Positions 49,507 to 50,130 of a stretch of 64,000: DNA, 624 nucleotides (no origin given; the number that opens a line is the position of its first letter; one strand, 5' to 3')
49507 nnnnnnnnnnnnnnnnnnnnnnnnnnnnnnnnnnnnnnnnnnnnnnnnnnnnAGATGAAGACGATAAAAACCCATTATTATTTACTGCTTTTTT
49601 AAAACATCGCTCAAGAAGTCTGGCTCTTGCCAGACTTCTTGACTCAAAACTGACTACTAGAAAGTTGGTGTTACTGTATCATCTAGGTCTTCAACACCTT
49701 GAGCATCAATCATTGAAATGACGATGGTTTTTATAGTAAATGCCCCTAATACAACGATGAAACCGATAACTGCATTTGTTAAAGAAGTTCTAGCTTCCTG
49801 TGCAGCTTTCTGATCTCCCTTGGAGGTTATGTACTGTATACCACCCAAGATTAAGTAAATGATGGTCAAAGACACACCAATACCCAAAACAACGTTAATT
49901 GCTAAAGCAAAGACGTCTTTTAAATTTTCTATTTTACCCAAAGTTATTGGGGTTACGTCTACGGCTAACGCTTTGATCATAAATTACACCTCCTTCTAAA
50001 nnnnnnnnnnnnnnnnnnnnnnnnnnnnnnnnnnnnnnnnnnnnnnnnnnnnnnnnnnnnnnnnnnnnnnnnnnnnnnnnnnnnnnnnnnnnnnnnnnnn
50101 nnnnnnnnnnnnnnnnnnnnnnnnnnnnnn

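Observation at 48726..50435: Four tandem paralogous pilin-like genes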

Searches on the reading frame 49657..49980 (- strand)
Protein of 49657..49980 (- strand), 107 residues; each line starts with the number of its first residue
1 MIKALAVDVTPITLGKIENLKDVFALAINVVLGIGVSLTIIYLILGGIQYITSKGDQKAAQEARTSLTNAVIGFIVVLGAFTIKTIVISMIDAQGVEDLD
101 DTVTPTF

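Call 4: search_protein_families(library=pfam, proteins=[window:49657-49980:-], max_evalue=1)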
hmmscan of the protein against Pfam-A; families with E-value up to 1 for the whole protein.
window:49657-49980:- (107 aa): 6 families
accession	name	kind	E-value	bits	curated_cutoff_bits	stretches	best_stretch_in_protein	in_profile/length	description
PF18895.5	T4SS_pilin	-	2.5e-08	34.3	26.6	1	29-83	14-67/71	Type IV secretion system pilin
PF14093.11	DUF4271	-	0.0084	16.4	29.7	1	18-91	44-108/206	Domain of unknown function (DUF4271)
PF07843.16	DUF1634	-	0.014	15.9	27.5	1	30-86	3-59/102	Protein of unknown function (DUF1634)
PF12084.13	DUF3561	-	0.02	15.4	25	1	52-87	10-45/107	Protein of unknown function (DUF3561)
PF08294.17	TIM21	-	0.17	12.2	24.1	1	19-64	4-47/145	TIM21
PF13800.11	Sigma_reg_N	-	0.9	10.3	26.3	0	29-59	15-46/91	Sigma factor regulator N-terminal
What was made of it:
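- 49657..49980 (-): P3, 107 aa: second gene and candidate major pilin. It has a short leader (MIKALA|VDV...), two helices (residues 20-52 and 57-94) and an acidic C-terminal tail ending TPTF. PF18895 at 34.3 bits, above the cut-off of 26.6 (call 4).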

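Call 11: find_homologous_proteins(query=window:49657-49980:-)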
Query window:49657-49980:- (107 aa): 129 proteins with E <= 0.001 among 137 candidates; the best 120 are listed.
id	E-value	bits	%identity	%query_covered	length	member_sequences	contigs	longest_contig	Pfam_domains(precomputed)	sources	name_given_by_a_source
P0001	8.8e-57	207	100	100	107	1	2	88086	PF18895.6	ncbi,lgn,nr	ncbi:hypothetical protein HYV31_02870 [candidate division WWE3 bacterium]|nr:hypothetical protein [c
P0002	1.0e-38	149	74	100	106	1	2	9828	PF18895.6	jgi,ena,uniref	uniref:Uncharacterized protein n=1 Tax=candidate division WWE3 bacterium TaxID=2053526 RepID=A0A7C4T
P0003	6.2e-35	137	67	96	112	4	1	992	PF18895.6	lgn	-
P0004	2.0e-34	136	66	98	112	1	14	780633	PF18895.6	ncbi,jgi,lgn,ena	jgi:hypothetical protein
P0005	5.1e-34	134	68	96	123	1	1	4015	PF18895.6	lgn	-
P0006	3.6e-33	132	74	84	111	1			PF18895.6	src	-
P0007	3.7e-33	132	74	84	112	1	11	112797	PF18895.6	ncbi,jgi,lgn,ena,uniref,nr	ncbi:hypothetical protein A2886_00270 [candidate division WWE3 bacterium RIFCSPHIGHO2_01_FULL_42_13]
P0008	4.6e-33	131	64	98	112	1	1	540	PF18895.6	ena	-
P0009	4.9e-33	131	67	93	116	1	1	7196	PF18895.6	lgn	-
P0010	5.7e-33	131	68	99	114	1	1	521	PF18895.6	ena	-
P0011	6.2e-33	131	70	94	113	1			PF18895.6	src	-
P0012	8.1e-33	131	66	97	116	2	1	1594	PF18895.6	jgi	-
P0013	8.2e-33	130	66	96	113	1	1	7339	PF18895.6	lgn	-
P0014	9.2e-33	130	69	97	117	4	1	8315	PF18895.6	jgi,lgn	jgi:hypothetical protein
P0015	1.3e-32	130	68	88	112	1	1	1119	PF18895.6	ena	-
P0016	2.1e-32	129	65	98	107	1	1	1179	PF18895.6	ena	-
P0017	2.2e-32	129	68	93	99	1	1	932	PF18895.6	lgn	-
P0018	2.4e-32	129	68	95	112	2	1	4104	PF18895.6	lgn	-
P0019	6.1e-32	128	61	96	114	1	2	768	PF18895.6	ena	-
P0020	9.4e-32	127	65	93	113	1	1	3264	PF18895.6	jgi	jgi:hypothetical protein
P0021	2.0e-31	126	68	95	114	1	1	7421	PF18895.6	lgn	-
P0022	2.7e-31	126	65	96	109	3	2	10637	PF18895.6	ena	-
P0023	3.0e-31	125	72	84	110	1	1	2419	PF18895.6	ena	-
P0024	4.0e-31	125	65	98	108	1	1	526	PF18895.6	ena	-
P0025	7.1e-31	124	73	82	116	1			PF18895.6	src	-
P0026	7.6e-31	124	72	84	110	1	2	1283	PF18895.6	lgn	-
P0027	9.5e-31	124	66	99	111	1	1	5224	PF18895.6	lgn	-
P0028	1.0e-30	124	68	93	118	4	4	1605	PF18895.6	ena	-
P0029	2.9e-30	122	65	97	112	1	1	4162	PF18895.6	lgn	-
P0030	3.2e-30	122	64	98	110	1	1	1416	PF18895.6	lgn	-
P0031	4.3e-30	122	66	92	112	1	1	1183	PF18895.6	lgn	-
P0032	1.4e-29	120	69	84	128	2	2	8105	PF18895.6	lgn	-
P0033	1.4e-29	120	58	99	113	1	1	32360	PF18895.6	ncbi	-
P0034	2.8e-29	119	58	94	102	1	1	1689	PF18895.6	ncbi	-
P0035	3.5e-29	119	73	76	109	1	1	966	PF18895.6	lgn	-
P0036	4.2e-29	119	66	92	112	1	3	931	PF18895.6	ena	-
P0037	4.7e-29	118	67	89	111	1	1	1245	PF18895.6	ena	-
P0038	6.5e-29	118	70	78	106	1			PF18895.6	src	-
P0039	6.8e-29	118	66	93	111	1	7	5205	PF18895.6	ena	-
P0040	1.7e-28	117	69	76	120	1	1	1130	PF18895.6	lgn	-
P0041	2.2e-28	116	71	72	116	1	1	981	PF18895.6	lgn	-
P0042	5.0e-28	115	67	81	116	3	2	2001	PF18895.6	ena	-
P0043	1.5e-27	114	60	94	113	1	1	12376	PF18895.6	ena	-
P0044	2.1e-27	113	66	93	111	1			PF18895.6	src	-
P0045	2.4e-27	113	73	75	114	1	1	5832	PF18895.6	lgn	-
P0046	2.5e-27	113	60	94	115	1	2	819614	PF18895.6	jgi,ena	jgi:hypothetical protein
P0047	3.4e-27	112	61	91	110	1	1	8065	PF18895.6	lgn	-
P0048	8.0e-27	111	67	81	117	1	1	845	PF18895.6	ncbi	-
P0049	1.8e-26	110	58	92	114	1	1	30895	PF18895.6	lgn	-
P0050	2.0e-26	110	59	94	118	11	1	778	PF18895.6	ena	-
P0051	3.1e-26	109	66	84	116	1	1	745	PF18895.6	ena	-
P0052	4.7e-26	109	62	90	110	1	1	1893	PF18895.6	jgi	-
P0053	5.5e-26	109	62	90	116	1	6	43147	PF18895.6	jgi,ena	-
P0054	6.7e-26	108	64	88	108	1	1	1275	PF18895.6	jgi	-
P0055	6.8e-26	108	64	82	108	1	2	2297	PF18895.6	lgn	-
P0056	9.9e-26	108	69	81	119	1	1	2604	PF18895.6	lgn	-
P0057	1.0e-25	108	66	77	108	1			PF18895.6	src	-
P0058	1.3e-25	107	62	93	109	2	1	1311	PF18895.6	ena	-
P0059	1.4e-25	107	65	79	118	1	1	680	PF18895.6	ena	-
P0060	1.4e-25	107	66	74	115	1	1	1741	PF18895.6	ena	-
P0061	1.4e-25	107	62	88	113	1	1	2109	PF18895.6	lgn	-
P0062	1.5e-25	107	69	78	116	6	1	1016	PF18895.6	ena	-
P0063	1.5e-25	107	61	81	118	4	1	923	PF18895.6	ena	-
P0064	1.7e-25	107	63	90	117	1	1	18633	PF18895.6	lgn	-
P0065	1.7e-25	107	62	84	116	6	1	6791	PF18895.6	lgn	-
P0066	1.8e-25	107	61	84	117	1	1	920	PF18895.6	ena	-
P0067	1.9e-25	107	69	78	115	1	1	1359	PF18895.6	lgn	-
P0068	2.6e-25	106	66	79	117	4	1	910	PF18895.6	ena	-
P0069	2.7e-25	106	60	84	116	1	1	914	PF18895.6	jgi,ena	-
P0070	5.0e-25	106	61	90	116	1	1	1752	PF18895.6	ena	-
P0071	6.0e-25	105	59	90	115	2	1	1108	PF18895.6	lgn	-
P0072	6.2e-25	105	58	92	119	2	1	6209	PF18895.6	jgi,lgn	jgi:hypothetical protein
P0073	6.6e-25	105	54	94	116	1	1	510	PF18895.6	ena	-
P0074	8.7e-25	105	65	77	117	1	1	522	PF18895.6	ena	-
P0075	9.1e-25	105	60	91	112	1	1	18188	PF18895.6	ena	-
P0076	1.1e-24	104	62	80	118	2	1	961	PF18895.6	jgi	-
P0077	1.2e-24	104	63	77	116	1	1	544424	PF18895.6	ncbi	-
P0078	1.2e-24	104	71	71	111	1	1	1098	PF18895.6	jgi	-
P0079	1.6e-24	104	65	77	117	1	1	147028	PF18895.6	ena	-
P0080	1.7e-24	104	59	93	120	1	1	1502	PF18895.6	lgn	-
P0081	1.7e-24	104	65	82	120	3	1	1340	PF18895.6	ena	-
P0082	2.1e-24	104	66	77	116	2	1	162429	PF18895.6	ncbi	-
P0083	2.7e-24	103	67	72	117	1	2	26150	PF18895.6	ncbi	-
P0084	2.7e-24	103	60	91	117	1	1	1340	PF18895.6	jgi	-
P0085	2.7e-24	103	60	85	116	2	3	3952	PF18895.6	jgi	-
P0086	3.8e-24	103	60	85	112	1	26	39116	PF18895.6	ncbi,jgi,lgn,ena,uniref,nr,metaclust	ncbi:MAG: hypothetical protein UX44_C0007G0011 [candidate division WWE3 bacterium GW2011_GWA1_46_21]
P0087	4.3e-24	103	64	77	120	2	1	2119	PF18895.6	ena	-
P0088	5.5e-24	102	57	91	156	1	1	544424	PF18895.6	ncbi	-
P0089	5.9e-24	102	63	80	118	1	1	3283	PF18895.6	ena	-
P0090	6.7e-24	102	69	69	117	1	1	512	PF18895.6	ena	-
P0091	6.9e-24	102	58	91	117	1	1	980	PF18895.6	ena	-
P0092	7.0e-24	102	69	69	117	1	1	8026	PF18895.6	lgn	-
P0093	7.6e-24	102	60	84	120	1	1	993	PF18895.6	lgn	-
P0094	7.8e-24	102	63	82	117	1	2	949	PF18895.6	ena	-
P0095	8.1e-24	102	69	69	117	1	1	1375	PF18895.6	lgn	-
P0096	8.7e-24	102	65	79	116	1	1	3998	PF18895.6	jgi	jgi:hypothetical protein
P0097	9.8e-24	101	64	75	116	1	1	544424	PF18895.6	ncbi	-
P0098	1.0e-23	101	60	83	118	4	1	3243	PF18895.6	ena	-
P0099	1.0e-23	101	60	87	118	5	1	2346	PF18895.6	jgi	-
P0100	1.1e-23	101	60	78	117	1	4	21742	PF18895.6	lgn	-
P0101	1.2e-23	101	60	86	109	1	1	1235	PF18895.6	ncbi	-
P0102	1.3e-23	101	57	85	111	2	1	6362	PF18895.6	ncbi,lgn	-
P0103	1.5e-23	101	66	69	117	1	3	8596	PF18895.6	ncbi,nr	ncbi:pilin [Patescibacteria group bacterium]|nr:pilin [Patescibacteria group bacterium] MBU1970419.1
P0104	1.6e-23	101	62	81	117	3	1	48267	PF18895.6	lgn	-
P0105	1.7e-23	101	61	80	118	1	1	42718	PF18895.6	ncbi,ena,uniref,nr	ncbi:TPA: hypothetical protein DCY43_02855 [candidate division WWE3 bacterium]|uniref:Uncharacterize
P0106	1.8e-23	101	61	86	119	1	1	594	PF18895.6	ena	-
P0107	2.0e-23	100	61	78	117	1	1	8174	PF18895.6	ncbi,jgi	ncbi:MAG: hypothetical protein WC834_02535 [Eubacteriales bacterium]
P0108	2.1e-23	100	69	69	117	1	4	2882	PF18895.6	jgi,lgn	-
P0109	2.1e-23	100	70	71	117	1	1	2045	PF18895.6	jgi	jgi:cytochrome bd-type quinol oxidase subunit 2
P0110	3.0e-23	100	62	77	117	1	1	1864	PF18895.6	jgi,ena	jgi:hypothetical protein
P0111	3.0e-23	100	60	83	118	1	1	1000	PF18895.6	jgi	-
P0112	3.0e-23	100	60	83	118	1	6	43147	PF18895.6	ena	-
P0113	5.6e-23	99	61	83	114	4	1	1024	PF18895.6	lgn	-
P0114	6.5e-23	99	66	69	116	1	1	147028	PF18895.6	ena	-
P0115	7.3e-23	99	61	75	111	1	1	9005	PF18895.6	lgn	-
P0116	7.8e-23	99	66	75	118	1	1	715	PF18895.6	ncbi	-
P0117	8.0e-23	98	69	66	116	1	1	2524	PF18895.6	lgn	-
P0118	1.1e-22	98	54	86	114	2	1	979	PF18895.6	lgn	-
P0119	1.8e-22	97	58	86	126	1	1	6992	PF18895.6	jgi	jgi:hypothetical protein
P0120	2.1e-22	97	56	82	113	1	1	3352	PF18895.6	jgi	jgi:TRAP-type C4-dicarboxylate transport system permease small subunit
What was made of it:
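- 49657..49980 (-): 100% identical to NCBI HYV31_02870, candidate division WWE3 (call 11).
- All 120 listed homologues of P3 carry PF18895, and most of the few that have a source name are from WWE3 or Patescibacteria (call 11).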

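Call 19: find_encoding_contigs(protein=window:49657-49980:-, flank=10000, max_places=3)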
Protein window:49657-49980:- (107 aa): 2 contigs read that carry it; 2 places shown.
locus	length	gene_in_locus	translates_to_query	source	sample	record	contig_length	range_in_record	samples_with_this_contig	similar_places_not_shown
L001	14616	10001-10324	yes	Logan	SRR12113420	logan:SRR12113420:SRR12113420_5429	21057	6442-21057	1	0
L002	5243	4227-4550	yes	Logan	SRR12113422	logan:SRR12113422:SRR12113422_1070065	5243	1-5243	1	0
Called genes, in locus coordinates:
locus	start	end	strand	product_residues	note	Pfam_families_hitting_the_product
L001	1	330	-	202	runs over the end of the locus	-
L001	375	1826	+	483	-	PF02463:SMC_N (faint), PF13555:AAA_29 (faint), PF00005:ABC_tran, PF13304:AAA_21 (faint), PF00005:ABC_tran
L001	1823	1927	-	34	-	-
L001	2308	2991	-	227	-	PF00156:Pribosyltran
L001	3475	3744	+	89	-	-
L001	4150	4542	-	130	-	PF01741:MscL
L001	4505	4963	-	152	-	PF01668:SmpB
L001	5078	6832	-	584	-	-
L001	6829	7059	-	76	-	PF18901:DUF5657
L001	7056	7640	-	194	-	-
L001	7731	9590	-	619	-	PF14932:HAUS-augmin3 (faint), PF08486:SpoIID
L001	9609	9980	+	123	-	-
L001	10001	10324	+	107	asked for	PF18895:T4SS_pilin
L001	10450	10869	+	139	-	-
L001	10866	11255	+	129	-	PF18895:T4SS_pilin (weak)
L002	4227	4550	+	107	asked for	PF18895:T4SS_pilin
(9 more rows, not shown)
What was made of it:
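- Checked: Independent gene calls on the same genome give 123 aa from ATG 50372 (call 19).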

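Call 20: find_related_loci(query=A2, collection=genome_contigs, flank=8000)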
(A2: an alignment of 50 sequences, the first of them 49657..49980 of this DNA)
Query A2 (107 aa) in genome_contigs; peptide patterns used: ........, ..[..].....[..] (x = any residue, [..] = any of these).
101 stretches matched a pattern; 38 encode a relative of the query (tblastn E <= 1e-3); 37 distinct loci.
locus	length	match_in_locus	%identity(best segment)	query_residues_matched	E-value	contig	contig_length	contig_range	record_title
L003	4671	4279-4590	66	2-106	2e-40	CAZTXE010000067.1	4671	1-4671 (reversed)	MAG TPA_asm: uncultured Candidatus Saccharibacteria bacterium isolate binchicken_co28_14 genome assembly, contig: NODE_1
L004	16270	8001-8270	74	6-95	3e-39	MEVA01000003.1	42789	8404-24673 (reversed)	MAG: candidate division WWE3 bacterium RIFCSPHIGHO2_01_FULL_42_13 rifcsphigho2_01_scaffold_1322, whole genome shotgun se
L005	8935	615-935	58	2-107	4e-35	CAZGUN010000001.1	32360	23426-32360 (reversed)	MAG TPA_asm: uncultured Candidatus Saccharibacteria bacterium isolate SRP136066_co1_184 genome assembly, contig: NODE_10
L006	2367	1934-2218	62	1-91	6e-32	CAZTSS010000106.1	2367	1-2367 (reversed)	MAG TPA_asm: uncultured Candidatus Saccharibacteria bacterium isolate SRP239243_co2_16 genome assembly, contig: NODE_759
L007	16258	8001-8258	63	18-103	2e-30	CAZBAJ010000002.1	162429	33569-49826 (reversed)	MAG TPA_asm: uncultured Candidatus Saccharibacteria bacterium isolate SRP263991_co1_503 genome assembly, contig: NODE_32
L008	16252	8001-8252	63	18-99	8e-30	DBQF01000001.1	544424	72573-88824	MAG TPA_asm: candidate division WWE3 bacterium UBA1401 UBA1401_contig_1134, whole genome shotgun sequence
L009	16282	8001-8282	57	4-94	2e-29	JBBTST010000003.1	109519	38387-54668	MAG: Patescibacteria group bacterium isolate H41-bin102_1 H41_bin102_1_000000000003, whole genome shotgun sequence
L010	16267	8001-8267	63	17-105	3e-29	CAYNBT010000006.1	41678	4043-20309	MAG TPA_asm: uncultured Candidatus Saccharibacteria bacterium isolate SRP342105_co1_255 genome assembly, contig: NODE_11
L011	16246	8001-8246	64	9-91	6e-29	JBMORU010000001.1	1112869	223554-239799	MAG: Patescibacteria group bacterium isolate Betzabe_MAG188 MAG188_1, whole genome shotgun sequence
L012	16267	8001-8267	55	8-96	1e-27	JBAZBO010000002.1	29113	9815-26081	MAG: Patescibacteria group bacterium isolate SO_2017_GW1_114 NODE_6753_length_29113_cov_0.844477_OW334_2017, whole genom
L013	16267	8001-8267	56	15-105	2e-27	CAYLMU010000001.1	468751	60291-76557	MAG TPA_asm: uncultured Candidatus Saccharibacteria bacterium isolate SRP193661_co1_136 genome assembly, contig: NODE_4_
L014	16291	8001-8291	52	9-105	5e-27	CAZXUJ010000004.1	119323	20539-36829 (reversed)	MAG TPA_asm: uncultured Candidatus Saccharibacteria bacterium isolate SRP192515_co1_190 genome assembly, contig: NODE_78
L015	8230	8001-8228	66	4-80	2e-26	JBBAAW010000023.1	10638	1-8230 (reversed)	MAG: Patescibacteria group bacterium isolate SO_2017_GW3_51 scaffold_3092_c1_OW296A_2017, whole genome shotgun sequence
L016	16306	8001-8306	42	3-107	1e-21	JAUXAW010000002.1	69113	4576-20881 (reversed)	MAG: candidate division WWE3 bacterium isolate CSMAG_2772 CSMAG_2772_k141_399315_length_69113_cov_7.0000, whole genome s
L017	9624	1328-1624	41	7-107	2e-21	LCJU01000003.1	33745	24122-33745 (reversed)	MAG: candidate division WWE3 bacterium GW2011_GWC2_44_9 UW82_C0003, whole genome shotgun sequence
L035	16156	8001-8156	37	26-78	2e-4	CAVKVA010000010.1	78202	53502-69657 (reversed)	Parolsenella sp. isolate G02631-L1_cleanbin_000008 genome assembly, contig: Spades_G02631-L1_contig_155, whole genome sh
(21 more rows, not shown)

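Call 28: predict_structure(alignment_id=A2)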
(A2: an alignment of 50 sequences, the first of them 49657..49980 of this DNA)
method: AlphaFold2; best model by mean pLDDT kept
length: 107 residues; sequences in the alignment: 50
mean_pLDDT: 78.9   pTM: 0.55
mean pLDDT of the five models: 78.9, 77.5, 76.2, 70.8, 68.1
residues with pLDDT >= 90: 40; 70-90: 34; 50-70: 22; < 50: 11
segments of 3 or more residues with pLDDT < 50: 96-101, 103-107
pLDDT, mean of each block of 10 residues (from residue 1): 62 67 84 92 92 87 92 93 85 56 48
secondary structure, 60 per line:
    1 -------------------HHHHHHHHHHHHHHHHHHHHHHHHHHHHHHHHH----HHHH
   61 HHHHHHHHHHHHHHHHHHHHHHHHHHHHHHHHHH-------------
elements in order: H20-52 H57-94
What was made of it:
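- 49657..49980 (-): AlphaFold2 hairpin, pLDDT 79 (call 28).
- On TrbC/VirB2 pilin (PF04956): AlphaFold2 helices at 20-52 and 57-94, pLDDT 79 (call 28).
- The AlphaFold2 model is a helical hairpin (call 28).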

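Call 30: search_solved_structures(query=A2, max_evalue=10)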
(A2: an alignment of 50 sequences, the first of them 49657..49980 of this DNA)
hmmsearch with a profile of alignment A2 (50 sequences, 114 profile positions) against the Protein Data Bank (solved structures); distinct sequences matched with E-value up to 10: 0.
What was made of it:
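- A PDB sequence-profile search finds nothing (call 30).
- Tried and rejected: PDB sequence-profile search with 50 P3 orthologues: no hit even at E 10 (call 30).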

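Call 31: fold_search(model_id=the predicted structure, library=pdb)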
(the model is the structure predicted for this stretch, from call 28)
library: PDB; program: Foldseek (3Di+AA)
matches with E <= 10: 81; with E <= 0.001: 0
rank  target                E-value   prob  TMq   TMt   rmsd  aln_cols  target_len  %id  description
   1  5jjn_B                1.4e+00  0.44  0.32  0.47   3.6        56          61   23  Structure of the SRII/HtrII(G83F) Complex in P212121 space group ("V" shape) (released 2017-02-15)
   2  5jje_B                1.5e+00  0.47  0.32  0.47   3.5        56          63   23  Structure of the SRII/HtrII Complex in I212121 space group ("U" shape) (released 2017-02-15)
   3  7zcm_B                2.1e+00  0.33  0.32  0.45   3.6        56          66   23  Dark state structure of Sensory Rhodopsin II in complex with HtrII solved by room temperature serial synchrotron cryst (released 2023-11-29)
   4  4gyc_B                2.2e+00  0.20  0.28  0.40   3.9        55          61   29  Structure of the SRII(D75N mutant)/HtrII Complex in I212121 space group ("U" shape) (released 2013-05-08)
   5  1ijp_MODEL_1_A        3.0e+00  0.35  0.41  0.52   3.7        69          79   14  Solution Structure of Ala20Pro/Pro64Ala substituted subunit c of Escherichia coli ATP synthase (released 2002-03-27)
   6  4yuu_z2               3.0e+00  0.21  0.34  0.51   3.5        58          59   21  Crystal structure of oxygen-evolving photosystem II from a red alga (released 2016-01-20)
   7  1urf_MODEL_1_A        3.0e+00  0.20  0.34  0.41   7.1        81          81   12  HR1b domain from PRK1 (released 2003-11-06)
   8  1skv_A                3.2e+00  0.23  0.30  0.49   5.5        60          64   15  Crystal Structure of D-63 from Sulfolobus Spindle Virus 1 (released 2004-07-13)
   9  4yuu_Z2               3.4e+00  0.18  0.33  0.48   3.7        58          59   21  Crystal structure of oxygen-evolving photosystem II from a red alga (released 2016-01-20)
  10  6cnn_A                3.9e+00  0.47  0.59  0.20   8.1       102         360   17  Cryo-EM structure of the human SK4/calmodulin channel complex in the Ca2+ bound state I (released 2018-05-02)
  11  8tt3_H                3.9e+00  0.44  0.40  0.20   2.6        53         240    9  S. thermodepolymerans KpsM-KpsE in Glycolipid 2 state with rigid body fitted KpsT (released 2024-04-17)
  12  7exe_A                3.9e+00  0.28  0.39  0.21   2.9        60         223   15  Crystal structure of mouse 14-3-3zeta in complex with doubly phosphorylated ADAM22 peptide (released 2021-11-24)
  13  4wrq_B                3.9e+00  0.11  0.24  0.14   6.0        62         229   19  Crystal Structure of 14-3-3 zeta with Chibby peptide (released 2015-05-06)
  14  6f08_B                4.1e+00  0.13  0.29  0.15   6.2        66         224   18  14-3-3 zeta in complex with the human Son of sevenless homolog 1 (SOS1) (released 2018-02-14)
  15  6azr_A                4.4e+00  0.44  0.51  0.26   2.9        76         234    9  Crystal structure of the T264A HK853cp-BeF3-RR468 complex (released 2017-12-27)
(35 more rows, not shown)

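Call 54: search_protein_families(library=ncbifam, proteins=[window:49657-49980:-], max_evalue=0.01)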
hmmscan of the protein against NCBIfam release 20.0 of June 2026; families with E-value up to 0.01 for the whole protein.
window:49657-49980:- (107 aa): 1 family
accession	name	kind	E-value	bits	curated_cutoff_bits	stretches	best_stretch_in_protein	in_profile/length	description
NF045849.1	ICE_MMCAP2_0565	equivalog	2.3e-08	33.6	40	1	20-91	9-80/80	Mbov_0395 family pilin-like conjugal transfer protein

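Call 59: search_protein_families(library=pfam, proteins=[L035:604-1608:+, L035:2392-4575:+, L035:4575-7250:+, L035:7254-7763:+, L035:7890-8249:+, L035:8269-9168:+, L035:9181-9897:+, L035:9890-11263:+, L035:11326-12759:+, L035:13860-16049:-], max_evalue=0.001)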
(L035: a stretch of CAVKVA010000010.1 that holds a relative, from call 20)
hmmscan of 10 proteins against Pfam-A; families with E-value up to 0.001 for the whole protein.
L035:604-1608:+ (334 aa): 3 families
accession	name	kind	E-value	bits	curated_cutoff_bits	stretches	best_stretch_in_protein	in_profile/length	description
PF00535.33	Glycos_transf_2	-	5.8e-33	114.6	23.3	1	10-144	1-140/168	Glycosyl transferase family 2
PF13641.12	Glyco_tranf_2_3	-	3.6e-15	57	27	1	9-205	3-184/230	Glycosyltransferase like family 2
PF10111.15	Glyco_tranf_2_2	-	2.3e-10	40.9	27.3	1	10-132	1-132/276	Glycosyltransferase like family 2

L035:2392-4575:+ (727 aa): 1 family
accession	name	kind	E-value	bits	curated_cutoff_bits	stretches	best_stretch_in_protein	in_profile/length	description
PF13439.12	Glyco_transf_4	-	8.8e-07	29.5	28.5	1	430-541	48-161/170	Glycosyltransferase Family 4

L035:4575-7250:+ (891 aa): 3 families
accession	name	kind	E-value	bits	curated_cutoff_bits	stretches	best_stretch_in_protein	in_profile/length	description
PF01943.22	Polysacc_synt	-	4.4e-34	118.6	28.2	1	9-272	4-271/274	Polysaccharide biosynthesis protein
PF13440.11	Polysacc_synt_3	-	9.8e-16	58.3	23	1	31-324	2-291/293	Polysaccharide biosynthesis protein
PF03023.19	MurJ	-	6.7e-09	35.3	27.4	1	61-445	38-440/451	Lipid II flippase MurJ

L035:7254-7763:+ (169 aa): 1 family
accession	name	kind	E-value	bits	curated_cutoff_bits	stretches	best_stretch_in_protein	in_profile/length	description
PF04073.20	tRNA_edit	-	4.5e-25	88.6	25.5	1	47-150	21-121/123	Aminoacyl-tRNA editing domain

L035:7890-8249:+ (119 aa): 2 families
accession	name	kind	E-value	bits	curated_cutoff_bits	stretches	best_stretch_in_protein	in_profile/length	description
PF18895.5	T4SS_pilin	-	1.4e-11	44.7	26.6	1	29-90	2-63/71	Type IV secretion system pilin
PF03600.22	CitMHS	-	7.7e-05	22.4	31.9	1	6-102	115-225/336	Citrate transporter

L035:8269-9168:+ (299 aa): 1 family
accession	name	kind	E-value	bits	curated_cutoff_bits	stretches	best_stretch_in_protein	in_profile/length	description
PF16481.10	DUF5058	-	2.1e-68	230.7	28.2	1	76-293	1-222/222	Domain of unknown function (DUF5058)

L035:9181-9897:+ (238 aa): 0 families

L035:9890-11263:+ (457 aa): 2 families
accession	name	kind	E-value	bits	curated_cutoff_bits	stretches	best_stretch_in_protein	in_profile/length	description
PF07687.19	M20_dimer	-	1.7e-08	34.8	21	1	184-274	6-98/107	Peptidase dimerisation domain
PF01546.33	Peptidase_M20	-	1.5e-06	28.7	24.6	1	78-305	3-113/206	Peptidase family M20/M25/M40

L035:11326-12759:+ (477 aa): 3 families
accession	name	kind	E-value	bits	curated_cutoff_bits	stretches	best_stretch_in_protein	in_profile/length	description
PF14524.12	Wzt_C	-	4.5e-41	140.6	30.4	1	330-466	3-143/143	Wzt C-terminal domain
PF00005.33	ABC_tran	-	3.3e-23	83.2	25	1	67-199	1-136/137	ABC transporter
PF13555.12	AAA_29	-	6.8e-05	23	27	1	72-105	17-50/61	P-loop containing region of AAA domain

L035:13860-16049:- (729 aa): 0 families
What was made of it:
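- A PF18895 member in Parolsenella lies among polysaccharide and peptidase genes with no T4SS genes within 8 kb (call 59). A bona fide PF18895 member (44.7 bits) in Parolsenella has no T4SS neighbours (call 59).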
